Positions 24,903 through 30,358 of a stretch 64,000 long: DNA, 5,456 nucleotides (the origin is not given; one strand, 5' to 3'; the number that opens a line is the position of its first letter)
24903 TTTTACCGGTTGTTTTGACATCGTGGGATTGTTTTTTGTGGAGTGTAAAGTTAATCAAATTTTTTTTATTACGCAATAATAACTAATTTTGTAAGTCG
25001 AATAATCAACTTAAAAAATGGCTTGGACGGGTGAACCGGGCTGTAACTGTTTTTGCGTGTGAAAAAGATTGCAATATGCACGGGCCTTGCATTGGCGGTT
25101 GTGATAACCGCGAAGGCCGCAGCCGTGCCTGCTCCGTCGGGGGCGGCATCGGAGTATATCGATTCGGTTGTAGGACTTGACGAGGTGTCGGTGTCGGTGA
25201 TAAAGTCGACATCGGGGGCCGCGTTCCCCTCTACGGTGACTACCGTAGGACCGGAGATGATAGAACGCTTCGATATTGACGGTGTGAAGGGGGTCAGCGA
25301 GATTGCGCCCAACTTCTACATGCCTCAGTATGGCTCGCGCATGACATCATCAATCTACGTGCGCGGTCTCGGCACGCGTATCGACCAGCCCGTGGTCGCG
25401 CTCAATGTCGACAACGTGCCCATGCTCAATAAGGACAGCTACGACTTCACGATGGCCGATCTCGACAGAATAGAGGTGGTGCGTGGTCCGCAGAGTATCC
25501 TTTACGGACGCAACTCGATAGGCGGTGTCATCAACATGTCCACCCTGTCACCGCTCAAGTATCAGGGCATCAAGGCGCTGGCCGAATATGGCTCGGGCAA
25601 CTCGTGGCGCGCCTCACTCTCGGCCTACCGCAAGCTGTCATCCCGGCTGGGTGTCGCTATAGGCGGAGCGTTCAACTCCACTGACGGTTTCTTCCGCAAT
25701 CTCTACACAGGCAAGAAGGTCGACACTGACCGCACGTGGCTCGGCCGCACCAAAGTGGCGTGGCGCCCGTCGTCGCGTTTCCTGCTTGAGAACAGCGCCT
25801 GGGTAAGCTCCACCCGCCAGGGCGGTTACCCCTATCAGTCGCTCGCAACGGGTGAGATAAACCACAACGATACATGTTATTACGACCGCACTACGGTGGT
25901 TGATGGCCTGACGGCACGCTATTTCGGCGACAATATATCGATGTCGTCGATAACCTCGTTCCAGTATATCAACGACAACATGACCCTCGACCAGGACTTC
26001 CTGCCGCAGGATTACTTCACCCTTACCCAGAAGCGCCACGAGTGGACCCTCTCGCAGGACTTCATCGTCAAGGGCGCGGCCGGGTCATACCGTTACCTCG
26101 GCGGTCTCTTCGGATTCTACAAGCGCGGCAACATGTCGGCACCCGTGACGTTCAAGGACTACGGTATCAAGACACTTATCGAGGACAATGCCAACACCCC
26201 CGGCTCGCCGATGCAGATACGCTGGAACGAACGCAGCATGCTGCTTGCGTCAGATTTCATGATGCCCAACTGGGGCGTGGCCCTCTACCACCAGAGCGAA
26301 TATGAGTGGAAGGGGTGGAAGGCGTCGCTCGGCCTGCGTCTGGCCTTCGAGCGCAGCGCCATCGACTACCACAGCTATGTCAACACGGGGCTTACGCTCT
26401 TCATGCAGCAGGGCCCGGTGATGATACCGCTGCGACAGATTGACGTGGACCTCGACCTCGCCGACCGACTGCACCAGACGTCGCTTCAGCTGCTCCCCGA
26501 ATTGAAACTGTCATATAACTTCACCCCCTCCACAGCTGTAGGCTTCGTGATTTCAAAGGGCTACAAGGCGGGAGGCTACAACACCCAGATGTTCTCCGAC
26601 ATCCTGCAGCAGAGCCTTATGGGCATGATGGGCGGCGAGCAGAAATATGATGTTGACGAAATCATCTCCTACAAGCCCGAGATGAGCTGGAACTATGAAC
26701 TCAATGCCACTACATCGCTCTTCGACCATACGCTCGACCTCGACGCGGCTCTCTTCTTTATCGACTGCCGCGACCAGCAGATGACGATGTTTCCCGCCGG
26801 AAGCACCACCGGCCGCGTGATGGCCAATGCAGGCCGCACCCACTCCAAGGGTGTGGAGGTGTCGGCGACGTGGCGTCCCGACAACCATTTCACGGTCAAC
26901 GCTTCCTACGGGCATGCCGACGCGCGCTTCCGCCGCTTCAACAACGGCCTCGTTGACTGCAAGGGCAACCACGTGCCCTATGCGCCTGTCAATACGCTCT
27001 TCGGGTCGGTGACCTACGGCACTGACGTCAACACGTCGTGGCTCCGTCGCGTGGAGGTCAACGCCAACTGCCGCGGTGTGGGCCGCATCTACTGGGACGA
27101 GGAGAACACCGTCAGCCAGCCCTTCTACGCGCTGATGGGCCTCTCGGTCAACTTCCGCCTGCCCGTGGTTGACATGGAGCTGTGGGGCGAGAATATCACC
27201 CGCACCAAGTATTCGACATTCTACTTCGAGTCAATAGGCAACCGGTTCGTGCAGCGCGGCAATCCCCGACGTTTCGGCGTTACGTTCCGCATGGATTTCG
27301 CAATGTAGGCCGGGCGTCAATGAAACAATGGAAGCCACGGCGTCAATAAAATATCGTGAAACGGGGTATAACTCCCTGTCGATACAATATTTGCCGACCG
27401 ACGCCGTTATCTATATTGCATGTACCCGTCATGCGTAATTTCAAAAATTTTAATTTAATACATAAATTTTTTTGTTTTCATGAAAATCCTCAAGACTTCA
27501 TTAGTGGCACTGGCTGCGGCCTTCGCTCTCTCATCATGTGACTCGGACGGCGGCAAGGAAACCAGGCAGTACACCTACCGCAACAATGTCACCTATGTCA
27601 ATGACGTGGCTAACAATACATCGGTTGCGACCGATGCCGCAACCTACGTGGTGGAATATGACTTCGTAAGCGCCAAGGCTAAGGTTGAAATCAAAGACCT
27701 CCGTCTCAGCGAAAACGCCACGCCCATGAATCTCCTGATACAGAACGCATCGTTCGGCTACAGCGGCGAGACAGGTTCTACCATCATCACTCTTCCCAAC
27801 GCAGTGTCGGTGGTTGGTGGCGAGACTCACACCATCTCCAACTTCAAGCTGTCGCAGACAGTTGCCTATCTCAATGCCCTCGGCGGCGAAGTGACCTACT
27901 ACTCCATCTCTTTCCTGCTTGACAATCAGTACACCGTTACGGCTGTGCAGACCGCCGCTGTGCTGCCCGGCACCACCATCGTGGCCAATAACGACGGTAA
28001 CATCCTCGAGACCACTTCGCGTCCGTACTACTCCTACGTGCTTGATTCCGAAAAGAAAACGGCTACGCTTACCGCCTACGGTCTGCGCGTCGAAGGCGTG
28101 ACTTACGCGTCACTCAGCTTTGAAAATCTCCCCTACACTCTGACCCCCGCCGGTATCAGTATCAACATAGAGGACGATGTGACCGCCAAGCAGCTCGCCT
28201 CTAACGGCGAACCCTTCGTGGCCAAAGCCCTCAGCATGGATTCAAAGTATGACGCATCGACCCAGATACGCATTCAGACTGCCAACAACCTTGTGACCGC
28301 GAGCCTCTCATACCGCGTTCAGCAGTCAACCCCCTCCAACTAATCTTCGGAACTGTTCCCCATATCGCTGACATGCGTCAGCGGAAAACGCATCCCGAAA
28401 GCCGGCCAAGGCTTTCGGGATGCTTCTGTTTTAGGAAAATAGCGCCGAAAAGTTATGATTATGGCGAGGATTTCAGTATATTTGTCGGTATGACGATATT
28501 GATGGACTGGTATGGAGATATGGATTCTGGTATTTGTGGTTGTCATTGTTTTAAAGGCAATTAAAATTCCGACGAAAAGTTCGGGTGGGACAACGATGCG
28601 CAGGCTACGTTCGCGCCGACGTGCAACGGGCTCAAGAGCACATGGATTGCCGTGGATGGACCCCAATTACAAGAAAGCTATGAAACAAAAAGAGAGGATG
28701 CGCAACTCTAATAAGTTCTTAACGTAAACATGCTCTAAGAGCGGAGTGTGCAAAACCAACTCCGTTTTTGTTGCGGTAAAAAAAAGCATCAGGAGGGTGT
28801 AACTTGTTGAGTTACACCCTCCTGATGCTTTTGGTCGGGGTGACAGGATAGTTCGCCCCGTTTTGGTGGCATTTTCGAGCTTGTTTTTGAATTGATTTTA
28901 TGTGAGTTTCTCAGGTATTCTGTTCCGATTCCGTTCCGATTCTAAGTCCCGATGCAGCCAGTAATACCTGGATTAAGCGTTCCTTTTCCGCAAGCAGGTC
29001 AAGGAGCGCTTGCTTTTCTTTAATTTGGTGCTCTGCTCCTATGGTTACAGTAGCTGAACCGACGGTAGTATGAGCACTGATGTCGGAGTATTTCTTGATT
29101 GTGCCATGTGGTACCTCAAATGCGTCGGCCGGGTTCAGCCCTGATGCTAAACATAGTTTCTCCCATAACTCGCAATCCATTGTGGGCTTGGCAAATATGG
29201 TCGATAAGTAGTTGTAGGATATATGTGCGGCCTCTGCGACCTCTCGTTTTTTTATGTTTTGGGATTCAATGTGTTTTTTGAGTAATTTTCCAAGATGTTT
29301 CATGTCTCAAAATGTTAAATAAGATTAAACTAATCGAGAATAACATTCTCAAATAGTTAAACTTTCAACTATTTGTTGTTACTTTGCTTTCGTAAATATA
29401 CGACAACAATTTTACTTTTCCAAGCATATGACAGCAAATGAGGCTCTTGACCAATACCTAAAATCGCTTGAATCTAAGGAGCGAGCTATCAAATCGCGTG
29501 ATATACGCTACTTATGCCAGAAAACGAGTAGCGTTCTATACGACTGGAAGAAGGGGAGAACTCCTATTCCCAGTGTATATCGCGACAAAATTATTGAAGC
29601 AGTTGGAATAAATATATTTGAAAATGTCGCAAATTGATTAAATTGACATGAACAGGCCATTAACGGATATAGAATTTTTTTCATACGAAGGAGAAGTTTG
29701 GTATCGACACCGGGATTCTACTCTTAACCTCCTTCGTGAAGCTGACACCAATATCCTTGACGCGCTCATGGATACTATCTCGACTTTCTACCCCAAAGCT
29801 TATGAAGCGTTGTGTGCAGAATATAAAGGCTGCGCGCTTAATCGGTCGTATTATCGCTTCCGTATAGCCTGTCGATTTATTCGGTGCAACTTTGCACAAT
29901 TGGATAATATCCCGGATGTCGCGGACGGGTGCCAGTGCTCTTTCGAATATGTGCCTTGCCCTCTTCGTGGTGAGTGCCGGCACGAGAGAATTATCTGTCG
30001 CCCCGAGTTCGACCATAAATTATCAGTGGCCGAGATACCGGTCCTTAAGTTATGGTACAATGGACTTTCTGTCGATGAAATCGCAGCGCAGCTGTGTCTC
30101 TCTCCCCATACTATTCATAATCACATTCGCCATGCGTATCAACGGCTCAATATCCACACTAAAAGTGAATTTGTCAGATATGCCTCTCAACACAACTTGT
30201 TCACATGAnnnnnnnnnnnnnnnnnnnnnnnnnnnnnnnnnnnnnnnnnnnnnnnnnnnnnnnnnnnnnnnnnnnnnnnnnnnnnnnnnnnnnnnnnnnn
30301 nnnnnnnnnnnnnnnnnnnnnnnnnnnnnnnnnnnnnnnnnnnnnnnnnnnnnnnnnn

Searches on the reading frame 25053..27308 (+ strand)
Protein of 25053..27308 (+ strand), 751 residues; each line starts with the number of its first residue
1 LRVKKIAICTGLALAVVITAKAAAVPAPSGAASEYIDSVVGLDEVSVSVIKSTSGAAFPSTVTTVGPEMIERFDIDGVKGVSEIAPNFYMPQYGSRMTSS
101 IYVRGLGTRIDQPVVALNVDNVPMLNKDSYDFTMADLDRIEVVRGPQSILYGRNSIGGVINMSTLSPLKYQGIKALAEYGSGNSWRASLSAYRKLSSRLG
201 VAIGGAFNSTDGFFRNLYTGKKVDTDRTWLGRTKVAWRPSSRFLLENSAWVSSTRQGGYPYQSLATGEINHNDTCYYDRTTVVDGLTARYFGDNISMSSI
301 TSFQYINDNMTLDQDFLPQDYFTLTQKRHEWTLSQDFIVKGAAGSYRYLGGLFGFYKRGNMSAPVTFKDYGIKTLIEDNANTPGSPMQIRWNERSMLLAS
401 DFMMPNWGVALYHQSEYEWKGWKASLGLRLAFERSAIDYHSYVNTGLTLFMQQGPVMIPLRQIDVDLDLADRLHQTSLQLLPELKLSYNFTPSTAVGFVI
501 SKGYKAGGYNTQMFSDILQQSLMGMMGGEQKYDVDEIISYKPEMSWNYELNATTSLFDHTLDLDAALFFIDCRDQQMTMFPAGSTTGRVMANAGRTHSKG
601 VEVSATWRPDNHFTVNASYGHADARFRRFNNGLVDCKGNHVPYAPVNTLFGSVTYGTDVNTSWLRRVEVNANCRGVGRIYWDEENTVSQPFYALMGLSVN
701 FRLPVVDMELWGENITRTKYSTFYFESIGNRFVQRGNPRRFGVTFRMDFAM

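Call 9: search_protein_families(library=pfam, proteins=[window:25053-27308:+])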
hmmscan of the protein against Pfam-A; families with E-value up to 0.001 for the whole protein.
window:25053-27308:+ (751 aa): 3 families
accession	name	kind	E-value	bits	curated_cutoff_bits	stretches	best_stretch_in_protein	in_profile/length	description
PF00593.30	TonB_dep_Rec_b-barrel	-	1.1e-27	98.5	27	1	211-704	27-424/436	TonB dependent receptor-like, beta-barrel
PF07715.20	Plug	-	1.8e-15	57.8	23.9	1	58-159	5-107/107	TonB-dependent Receptor Plug Domain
PF14905.12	OMP_b-brl_3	-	8.4e-06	25.5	27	0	541-621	214-292/408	Outer membrane protein beta-barrel family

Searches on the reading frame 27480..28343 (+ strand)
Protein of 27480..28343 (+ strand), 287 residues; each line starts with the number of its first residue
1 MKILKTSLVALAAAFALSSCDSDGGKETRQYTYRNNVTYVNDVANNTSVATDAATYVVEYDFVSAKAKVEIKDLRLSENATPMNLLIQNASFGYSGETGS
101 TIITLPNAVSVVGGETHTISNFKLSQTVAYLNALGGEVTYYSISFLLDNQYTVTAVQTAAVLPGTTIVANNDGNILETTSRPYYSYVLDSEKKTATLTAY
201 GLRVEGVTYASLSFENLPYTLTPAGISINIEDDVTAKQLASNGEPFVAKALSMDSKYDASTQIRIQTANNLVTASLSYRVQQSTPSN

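Call 28: search_protein_families(library=phrogs, max_evalue=0.001, proteins=[window:27480-28343:+])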
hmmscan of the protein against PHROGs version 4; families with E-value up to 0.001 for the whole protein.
window:27480-28343:+ (287 aa): 1 family
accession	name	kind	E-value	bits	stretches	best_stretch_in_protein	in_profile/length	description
phrog_542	-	unknown function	0.00031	22.3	1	1-51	2-51/97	-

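Call 30: search_protein_families(library=pfam, max_evalue=0.01, proteins=[window:27480-28343:+])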
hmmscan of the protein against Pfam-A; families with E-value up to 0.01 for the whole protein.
window:27480-28343:+ (287 aa): 0 families

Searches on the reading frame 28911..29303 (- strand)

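Call 28: search_protein_families(library=phrogs, max_evalue=0.001, proteins=[window:28911-29303:-])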
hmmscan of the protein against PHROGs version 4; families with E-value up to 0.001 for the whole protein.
window:28911-29303:- (130 aa): 2 families
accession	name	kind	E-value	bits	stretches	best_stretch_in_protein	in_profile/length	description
phrog_3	-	transcription regulation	0.00026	21.9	1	1-86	86-168/430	transcriptional repressor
phrog_8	-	transcription regulation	0.00042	20.8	1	1-53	74-127/346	transcriptional regulator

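Call 30: search_protein_families(library=pfam, max_evalue=0.01, proteins=[window:28911-29303:-])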
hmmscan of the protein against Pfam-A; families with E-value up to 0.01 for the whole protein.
window:28911-29303:- (130 aa): 1 family
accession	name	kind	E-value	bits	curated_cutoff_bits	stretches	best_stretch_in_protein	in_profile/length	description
PF13443.12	HTH_26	-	0.00044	20.9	22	1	8-64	2-60/63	Cro/C1-type HTH DNA-binding domain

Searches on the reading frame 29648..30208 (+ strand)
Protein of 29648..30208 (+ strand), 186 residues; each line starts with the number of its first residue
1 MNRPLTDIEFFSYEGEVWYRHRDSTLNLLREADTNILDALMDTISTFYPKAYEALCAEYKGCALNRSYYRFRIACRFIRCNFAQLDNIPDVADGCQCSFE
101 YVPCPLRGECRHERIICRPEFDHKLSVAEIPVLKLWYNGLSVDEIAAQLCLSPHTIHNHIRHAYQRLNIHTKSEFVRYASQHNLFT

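Call 28: search_protein_families(library=phrogs, max_evalue=0.001, proteins=[window:29648-30208:+])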
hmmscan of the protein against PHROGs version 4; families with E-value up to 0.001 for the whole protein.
window:29648-30208:+ (186 aa): 1 family
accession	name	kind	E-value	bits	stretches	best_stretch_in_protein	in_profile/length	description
phrog_10300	-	transcription regulation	2.1e-56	191.8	1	6-185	2-181/182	transcriptional regulator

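Call 30: search_protein_families(library=pfam, max_evalue=0.01, proteins=[window:29648-30208:+])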
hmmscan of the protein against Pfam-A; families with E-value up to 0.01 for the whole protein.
window:29648-30208:+ (186 aa): 6 families
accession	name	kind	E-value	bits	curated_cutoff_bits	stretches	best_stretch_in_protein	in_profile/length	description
PF00196.25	GerE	-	7.9e-14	51.5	23.5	1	124-179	2-57/57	Bacterial regulatory proteins, luxR family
PF14493.12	HTH_40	-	9.5e-06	26.3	27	1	133-168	6-41/89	Helix-turn-helix domain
PF13384.12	HTH_23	-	1.9e-05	24.8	24.6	1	132-165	10-42/50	Homeodomain-like domain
PF13936.12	HTH_38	-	7.4e-05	22.8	27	1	123-162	3-43/44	Helix-turn-helix domain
PF08281.18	Sigma70_r4_2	-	0.00021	21.3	25.7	1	137-167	24-54/54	Sigma-70, region 4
PF06056.18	Terminase_5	-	0.0038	17.6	20.3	1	135-160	9-34/58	Putative ATPase subunit of terminase (gpP-like)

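Call 71: search_protein_families(library=ncbifam, max_evalue=0.1, proteins=[window:29648-30208:+])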
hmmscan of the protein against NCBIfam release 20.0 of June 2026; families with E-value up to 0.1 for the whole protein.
window:29648-30208:+ (186 aa): 30 families (the best 25 are shown)
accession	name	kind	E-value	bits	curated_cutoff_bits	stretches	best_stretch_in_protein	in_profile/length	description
NF003420.0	PRK04841.1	equivalog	6.9e-10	37.6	537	1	127-181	841-895/903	HTH-type transcriptional regulator MalT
NF007403.0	PRK09935.1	equivalog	5.9e-09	35.8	271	1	121-184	146-209/210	fimbria biosynthesis transcriptional regulator FimZ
TIGR03020.2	EpsA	equivalog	1.3e-06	28.2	170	1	122-176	188-242/247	XrtB/PEP-CTERM-associated transcriptional regulator EpsA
NF041232.1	BagY_FevT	exception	1.3e-06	27.6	700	1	124-176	296-348/367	LuxR family transcriptional regulator BagY/FevT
TIGR03541.1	reg_near_HchA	equivalog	1.8e-06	27.7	215.6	1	111-180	158-227/232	PA1136 family autoinducer-binding transcriptional regulator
NF052366.1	photon_PedR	equivalog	2.9e-06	27.4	120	1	124-182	2-60/74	photosynthetic electron transport-dependent transcriptional regulator PedR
NF052445.1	RespRegMctR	equivalog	9.3e-06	25.2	300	1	123-184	143-204/205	two-component system response regulator MctR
NF047785.1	respo_reg_MadR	equivalog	2.1e-05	24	300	1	122-184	146-208/209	MadR family response regulator transcription factor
NF007018.1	PRK09483.1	equivalog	4.8e-05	23.1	280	1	124-185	148-209/217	UvrY/SirA/GacA family response regulator transcription factor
NF047402.1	TransRegVisN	equivalog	0.00012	21.4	250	1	117-184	178-245/246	transcriptional regulator VisN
NF011896.0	PRK15369.1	equivalog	0.00028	20.5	242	1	122-182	147-207/211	two component system response regulator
TIGR02937.1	sigma70-ECF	superfamily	0.0003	20.5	42.9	1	124-168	117-162/165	sigma-70 family RNA polymerase sigma factor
TIGR02985.1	Sig70_bacteroi1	subfamily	0.00038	20.7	126.4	1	136-168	127-159/162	RNA polymerase sigma-70 factor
NF007685.0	PRK10360.1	equivalog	0.00044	20.1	258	1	132-177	145-190/196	response regulator transcription factor UhpA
TIGR01884.1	cas_HTH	subfamily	0.00071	19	60.2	1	121-161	136-178/202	CRISPR-associated CARF protein Csa3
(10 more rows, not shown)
